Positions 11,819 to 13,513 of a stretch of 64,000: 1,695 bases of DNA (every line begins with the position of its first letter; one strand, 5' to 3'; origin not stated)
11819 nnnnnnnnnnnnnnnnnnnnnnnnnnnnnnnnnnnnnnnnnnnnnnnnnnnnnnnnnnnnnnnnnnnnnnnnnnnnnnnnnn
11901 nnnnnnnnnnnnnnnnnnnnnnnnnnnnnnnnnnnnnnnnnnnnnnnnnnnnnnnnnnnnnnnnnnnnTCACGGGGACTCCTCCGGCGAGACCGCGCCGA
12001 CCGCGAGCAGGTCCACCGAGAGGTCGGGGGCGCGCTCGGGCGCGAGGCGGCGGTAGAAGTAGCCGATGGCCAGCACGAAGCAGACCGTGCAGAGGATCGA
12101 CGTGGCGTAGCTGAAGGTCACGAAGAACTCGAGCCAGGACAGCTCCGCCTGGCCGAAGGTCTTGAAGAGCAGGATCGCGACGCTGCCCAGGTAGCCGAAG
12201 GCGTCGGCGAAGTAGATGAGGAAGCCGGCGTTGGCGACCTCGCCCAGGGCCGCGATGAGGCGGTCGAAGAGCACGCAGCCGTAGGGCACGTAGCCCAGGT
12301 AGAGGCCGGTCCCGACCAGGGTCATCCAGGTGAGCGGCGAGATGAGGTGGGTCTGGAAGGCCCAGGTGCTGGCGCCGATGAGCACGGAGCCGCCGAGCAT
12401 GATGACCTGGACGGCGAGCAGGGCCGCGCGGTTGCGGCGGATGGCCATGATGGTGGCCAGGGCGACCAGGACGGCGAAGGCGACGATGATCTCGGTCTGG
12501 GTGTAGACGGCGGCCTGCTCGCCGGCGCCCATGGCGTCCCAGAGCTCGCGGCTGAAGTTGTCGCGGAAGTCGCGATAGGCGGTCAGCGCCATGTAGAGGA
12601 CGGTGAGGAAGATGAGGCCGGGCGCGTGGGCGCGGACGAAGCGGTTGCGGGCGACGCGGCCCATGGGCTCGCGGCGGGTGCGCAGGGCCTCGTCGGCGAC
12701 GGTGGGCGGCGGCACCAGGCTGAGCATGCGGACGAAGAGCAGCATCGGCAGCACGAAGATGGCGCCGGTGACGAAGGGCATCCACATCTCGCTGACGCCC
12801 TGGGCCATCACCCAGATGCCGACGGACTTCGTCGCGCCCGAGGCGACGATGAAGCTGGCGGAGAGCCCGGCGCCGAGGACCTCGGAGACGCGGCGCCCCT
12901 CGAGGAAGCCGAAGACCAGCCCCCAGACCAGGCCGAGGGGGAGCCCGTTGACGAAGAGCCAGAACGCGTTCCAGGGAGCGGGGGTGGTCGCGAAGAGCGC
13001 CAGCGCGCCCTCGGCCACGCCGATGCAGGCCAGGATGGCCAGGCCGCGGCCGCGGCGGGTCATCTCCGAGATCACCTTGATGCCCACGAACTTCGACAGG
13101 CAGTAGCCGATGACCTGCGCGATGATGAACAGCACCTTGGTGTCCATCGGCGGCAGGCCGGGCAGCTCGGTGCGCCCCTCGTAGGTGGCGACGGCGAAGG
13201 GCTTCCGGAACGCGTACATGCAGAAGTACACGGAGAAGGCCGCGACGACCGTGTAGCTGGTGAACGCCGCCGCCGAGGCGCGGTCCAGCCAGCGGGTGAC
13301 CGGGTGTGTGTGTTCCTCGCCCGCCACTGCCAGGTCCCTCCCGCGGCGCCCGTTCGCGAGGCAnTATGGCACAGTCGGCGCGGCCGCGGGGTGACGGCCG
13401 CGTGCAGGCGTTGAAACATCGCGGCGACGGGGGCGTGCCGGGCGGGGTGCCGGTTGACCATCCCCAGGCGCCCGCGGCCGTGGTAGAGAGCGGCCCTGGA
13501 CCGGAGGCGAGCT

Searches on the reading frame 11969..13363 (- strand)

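Call 56: search_protein_families(library=pfam, proteins=[window:11969-13363:-], max_evalue=0.0001)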
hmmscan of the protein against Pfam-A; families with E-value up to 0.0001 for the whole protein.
window:11969-13363:- (464 aa): 1 family
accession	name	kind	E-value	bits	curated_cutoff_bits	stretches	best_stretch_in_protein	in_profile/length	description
PF18943.6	DUF5690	-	9.5e-154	512.4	25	1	55-439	1-382/382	Family of unknown function (DUF5690)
